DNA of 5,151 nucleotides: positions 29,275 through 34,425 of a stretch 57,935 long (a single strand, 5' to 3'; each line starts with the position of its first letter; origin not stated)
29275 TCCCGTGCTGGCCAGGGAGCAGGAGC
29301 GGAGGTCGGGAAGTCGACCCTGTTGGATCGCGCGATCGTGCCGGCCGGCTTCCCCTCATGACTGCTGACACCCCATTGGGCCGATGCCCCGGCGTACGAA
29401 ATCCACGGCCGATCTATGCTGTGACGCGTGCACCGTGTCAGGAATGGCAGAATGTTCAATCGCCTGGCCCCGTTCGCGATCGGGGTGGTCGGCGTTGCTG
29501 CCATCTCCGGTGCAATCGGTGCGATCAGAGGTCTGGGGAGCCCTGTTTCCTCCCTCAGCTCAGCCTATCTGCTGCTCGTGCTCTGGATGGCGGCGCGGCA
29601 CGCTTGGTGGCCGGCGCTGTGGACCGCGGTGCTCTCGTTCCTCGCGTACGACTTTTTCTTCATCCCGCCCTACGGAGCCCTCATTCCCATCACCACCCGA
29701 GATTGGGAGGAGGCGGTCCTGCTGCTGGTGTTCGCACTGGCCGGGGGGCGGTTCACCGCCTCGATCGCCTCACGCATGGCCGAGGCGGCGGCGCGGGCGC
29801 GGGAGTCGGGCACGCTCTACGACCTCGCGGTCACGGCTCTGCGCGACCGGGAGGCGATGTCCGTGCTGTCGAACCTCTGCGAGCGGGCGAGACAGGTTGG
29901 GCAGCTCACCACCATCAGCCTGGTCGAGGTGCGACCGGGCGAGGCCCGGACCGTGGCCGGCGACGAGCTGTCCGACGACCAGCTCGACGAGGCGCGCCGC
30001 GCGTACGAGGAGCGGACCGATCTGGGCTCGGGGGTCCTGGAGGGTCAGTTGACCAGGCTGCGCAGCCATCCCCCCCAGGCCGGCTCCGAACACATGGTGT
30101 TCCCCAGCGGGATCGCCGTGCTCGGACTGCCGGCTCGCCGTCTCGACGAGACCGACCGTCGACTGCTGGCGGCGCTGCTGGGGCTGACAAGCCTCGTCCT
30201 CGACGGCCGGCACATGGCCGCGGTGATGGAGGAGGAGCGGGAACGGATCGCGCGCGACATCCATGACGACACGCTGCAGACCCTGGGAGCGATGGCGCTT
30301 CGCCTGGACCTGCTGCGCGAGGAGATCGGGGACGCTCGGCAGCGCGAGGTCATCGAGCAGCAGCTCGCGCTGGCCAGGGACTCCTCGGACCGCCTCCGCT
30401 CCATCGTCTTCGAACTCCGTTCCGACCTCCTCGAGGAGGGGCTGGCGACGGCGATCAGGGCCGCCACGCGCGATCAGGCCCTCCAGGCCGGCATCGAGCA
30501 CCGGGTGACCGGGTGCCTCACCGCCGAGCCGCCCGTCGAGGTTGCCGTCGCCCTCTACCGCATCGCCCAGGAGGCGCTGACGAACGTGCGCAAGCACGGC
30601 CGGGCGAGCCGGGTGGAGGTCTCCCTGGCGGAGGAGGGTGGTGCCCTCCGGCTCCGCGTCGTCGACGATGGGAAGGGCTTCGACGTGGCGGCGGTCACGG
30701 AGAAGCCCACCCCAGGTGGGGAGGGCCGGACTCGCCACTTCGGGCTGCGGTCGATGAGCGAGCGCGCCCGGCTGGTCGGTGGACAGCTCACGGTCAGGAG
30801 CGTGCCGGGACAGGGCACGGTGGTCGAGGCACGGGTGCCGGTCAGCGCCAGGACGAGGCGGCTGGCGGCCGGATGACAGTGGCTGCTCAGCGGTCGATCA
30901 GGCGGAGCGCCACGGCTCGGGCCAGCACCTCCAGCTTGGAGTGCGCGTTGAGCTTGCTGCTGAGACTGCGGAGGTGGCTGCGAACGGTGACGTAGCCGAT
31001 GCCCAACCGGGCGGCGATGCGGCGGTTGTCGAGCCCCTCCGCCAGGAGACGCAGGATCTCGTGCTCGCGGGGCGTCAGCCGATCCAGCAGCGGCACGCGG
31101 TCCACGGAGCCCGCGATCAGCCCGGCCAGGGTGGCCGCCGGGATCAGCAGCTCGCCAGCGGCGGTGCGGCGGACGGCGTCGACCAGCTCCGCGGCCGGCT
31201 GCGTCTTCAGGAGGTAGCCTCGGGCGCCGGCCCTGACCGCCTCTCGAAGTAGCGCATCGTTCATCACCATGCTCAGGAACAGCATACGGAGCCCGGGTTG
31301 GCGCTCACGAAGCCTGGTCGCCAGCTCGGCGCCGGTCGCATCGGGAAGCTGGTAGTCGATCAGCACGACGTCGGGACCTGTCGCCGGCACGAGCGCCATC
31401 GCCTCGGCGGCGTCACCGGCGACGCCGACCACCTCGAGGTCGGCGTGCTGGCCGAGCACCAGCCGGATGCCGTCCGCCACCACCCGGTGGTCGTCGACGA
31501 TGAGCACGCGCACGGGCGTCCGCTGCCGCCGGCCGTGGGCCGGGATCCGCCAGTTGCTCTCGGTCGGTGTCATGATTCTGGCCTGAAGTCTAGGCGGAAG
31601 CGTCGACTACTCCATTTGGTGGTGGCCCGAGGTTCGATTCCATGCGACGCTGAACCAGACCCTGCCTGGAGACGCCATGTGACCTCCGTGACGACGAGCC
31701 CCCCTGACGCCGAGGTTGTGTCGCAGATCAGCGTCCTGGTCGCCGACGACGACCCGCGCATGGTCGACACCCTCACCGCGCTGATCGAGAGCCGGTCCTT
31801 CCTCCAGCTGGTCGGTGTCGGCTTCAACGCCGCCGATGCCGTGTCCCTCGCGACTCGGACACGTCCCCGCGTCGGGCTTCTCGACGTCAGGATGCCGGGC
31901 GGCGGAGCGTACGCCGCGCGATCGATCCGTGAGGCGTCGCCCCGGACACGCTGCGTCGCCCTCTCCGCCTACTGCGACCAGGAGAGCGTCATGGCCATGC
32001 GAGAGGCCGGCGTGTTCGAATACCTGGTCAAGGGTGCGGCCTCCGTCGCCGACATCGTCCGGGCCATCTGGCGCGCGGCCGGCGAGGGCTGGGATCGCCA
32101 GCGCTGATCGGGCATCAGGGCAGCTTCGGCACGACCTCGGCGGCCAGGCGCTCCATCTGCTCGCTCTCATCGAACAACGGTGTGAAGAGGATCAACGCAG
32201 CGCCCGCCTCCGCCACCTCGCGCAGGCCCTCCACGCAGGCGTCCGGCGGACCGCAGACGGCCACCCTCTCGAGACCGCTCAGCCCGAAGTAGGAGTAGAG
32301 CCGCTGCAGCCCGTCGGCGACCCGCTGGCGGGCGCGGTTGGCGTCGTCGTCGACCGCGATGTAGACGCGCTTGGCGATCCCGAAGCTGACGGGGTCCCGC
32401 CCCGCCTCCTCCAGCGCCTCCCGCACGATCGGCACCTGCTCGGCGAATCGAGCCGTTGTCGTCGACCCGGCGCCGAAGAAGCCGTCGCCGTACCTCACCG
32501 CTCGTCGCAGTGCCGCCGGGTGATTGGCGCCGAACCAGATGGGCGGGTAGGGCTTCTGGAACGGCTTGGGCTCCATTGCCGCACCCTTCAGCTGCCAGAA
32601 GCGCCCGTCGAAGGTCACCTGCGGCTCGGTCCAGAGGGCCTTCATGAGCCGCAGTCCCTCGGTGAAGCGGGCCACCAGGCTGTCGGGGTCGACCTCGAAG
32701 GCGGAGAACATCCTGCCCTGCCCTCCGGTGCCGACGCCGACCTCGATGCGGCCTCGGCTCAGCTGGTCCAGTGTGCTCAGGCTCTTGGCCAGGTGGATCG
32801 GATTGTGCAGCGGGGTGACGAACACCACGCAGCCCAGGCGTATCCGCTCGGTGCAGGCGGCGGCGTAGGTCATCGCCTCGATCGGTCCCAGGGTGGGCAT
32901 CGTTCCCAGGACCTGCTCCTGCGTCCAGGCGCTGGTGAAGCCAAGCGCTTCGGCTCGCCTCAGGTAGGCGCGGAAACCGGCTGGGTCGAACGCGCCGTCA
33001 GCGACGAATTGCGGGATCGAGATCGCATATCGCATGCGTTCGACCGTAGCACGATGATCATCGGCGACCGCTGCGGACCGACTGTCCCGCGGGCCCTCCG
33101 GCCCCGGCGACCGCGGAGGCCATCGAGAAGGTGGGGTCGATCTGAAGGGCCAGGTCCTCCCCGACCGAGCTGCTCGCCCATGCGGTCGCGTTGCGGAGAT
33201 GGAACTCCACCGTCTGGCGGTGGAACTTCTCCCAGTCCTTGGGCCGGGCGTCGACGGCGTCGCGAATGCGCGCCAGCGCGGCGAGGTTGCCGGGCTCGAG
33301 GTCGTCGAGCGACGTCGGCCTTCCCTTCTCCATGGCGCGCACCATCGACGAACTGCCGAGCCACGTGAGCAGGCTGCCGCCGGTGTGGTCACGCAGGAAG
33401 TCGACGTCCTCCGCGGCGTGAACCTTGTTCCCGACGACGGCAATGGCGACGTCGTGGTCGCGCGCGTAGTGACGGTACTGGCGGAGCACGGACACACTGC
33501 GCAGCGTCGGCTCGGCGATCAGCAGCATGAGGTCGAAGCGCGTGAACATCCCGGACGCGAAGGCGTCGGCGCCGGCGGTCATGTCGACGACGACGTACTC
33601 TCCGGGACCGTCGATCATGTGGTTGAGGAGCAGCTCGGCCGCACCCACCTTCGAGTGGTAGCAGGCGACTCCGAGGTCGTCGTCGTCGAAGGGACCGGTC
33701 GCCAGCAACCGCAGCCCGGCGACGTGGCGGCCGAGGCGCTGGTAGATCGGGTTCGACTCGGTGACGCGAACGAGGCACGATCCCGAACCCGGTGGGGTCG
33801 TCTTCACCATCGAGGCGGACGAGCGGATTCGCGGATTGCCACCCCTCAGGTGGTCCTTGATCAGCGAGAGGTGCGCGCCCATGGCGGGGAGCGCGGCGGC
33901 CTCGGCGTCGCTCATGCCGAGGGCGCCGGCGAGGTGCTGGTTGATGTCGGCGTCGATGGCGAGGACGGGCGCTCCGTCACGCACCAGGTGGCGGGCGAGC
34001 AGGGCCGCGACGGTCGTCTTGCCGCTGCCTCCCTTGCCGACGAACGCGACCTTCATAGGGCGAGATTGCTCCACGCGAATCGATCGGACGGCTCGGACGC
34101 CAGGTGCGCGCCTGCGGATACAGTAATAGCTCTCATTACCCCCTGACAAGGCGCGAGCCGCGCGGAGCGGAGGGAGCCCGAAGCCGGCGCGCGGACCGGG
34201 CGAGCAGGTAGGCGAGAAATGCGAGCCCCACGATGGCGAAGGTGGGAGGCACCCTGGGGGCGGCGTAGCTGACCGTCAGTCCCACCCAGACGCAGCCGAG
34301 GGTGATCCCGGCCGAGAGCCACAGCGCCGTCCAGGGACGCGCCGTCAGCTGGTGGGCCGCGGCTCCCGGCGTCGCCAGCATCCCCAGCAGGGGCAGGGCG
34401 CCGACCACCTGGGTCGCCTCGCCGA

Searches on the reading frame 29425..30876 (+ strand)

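Call 82: search_protein_families(library=pfam, proteins=[window:29425-30876:+], max_evalue=0.0001)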
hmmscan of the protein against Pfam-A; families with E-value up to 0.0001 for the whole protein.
window:29425-30876:+ (483 aa): 4 families
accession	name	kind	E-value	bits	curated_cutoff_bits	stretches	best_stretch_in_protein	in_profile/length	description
PF02518.31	HATPase_c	-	2.4e-15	57.4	26.4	1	374-473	3-109/111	Histidine kinase-, DNA gyrase B-, and HSP90-like ATPase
PF13493.11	DUF4118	-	1.1e-14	54.5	28.4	1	18-123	2-106/107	Domain of unknown function (DUF4118)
PF07730.19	HisKA_3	-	6.8e-10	39.8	24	1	271-334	1-66/68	Histidine kinase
PF13581.12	HATPase_c_2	-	4.1e-07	30.5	27.4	1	377-444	32-105/127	Histidine kinase-like ATPase domain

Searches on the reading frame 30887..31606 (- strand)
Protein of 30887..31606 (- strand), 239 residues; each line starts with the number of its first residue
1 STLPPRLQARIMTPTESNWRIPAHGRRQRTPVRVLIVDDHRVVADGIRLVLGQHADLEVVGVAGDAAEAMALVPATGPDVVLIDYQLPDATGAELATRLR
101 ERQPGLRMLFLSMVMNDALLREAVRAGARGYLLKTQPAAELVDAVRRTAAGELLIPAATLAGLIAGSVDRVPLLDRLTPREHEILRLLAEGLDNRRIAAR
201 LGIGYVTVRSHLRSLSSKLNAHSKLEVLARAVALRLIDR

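Call 82: search_protein_families(library=pfam, proteins=[window:30887-31606:-], max_evalue=0.0001)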
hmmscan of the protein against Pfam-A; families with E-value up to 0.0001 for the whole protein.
window:30887-31606:- (239 aa): 3 families
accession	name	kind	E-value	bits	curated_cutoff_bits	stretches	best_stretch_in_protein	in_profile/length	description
PF00072.30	Response_reg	-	7.1e-24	84.6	30.2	1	34-146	1-111/111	Response regulator receiver domain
PF00196.25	GerE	-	1.8e-15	56.7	23.5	1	176-227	2-53/57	Bacterial regulatory proteins, luxR family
PF08281.18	Sigma70_r4_2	-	7e-07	29.2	25.7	1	173-213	7-48/54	Sigma-70, region 4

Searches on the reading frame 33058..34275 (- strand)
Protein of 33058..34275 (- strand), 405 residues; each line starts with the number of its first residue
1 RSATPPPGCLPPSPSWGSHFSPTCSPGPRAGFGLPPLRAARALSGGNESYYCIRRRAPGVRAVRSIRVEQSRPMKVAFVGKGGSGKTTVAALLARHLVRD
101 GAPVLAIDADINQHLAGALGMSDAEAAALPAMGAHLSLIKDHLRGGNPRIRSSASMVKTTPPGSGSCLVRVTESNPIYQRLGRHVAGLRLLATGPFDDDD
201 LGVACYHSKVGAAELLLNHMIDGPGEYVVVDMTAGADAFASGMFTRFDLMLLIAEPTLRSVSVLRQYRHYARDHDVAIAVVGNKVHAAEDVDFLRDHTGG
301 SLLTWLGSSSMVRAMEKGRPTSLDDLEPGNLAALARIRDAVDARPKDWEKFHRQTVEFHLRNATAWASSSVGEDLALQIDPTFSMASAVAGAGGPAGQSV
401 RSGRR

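Call 11: search_protein_families(library=pfam, proteins=[window:33058-34275:-], max_evalue=0.001)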
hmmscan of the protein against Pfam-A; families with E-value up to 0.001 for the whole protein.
window:33058-34275:- (405 aa): 6 families
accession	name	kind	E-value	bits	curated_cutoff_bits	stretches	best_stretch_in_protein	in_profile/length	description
PF01656.29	CbiA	-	5.6e-09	36.5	25.4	1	80-146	6-54/125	CobQ/CobB/MinD/ParA nucleotide binding domain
PF13614.12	AAA_31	-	1.5e-06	28.7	27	1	81-125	10-54/177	AAA domain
PF10609.15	ParA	-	2.5e-05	24.2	27.1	1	79-112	10-43/246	NUBPL iron-transfer P-loop NTPase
PF01583.26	APS_kinase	-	0.00018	22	21.1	1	73-125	2-55/152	Adenylylsulphate kinase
PF16575.11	CLP1_P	-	0.00054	20.3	26.6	0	80-114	1-35/188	mRNA cleavage and polyadenylation factor CLP1 P-loop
PF02374.21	ArsA_ATPase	-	0.00089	19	24.3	0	76-118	4-46/305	Anion-transporting ATPase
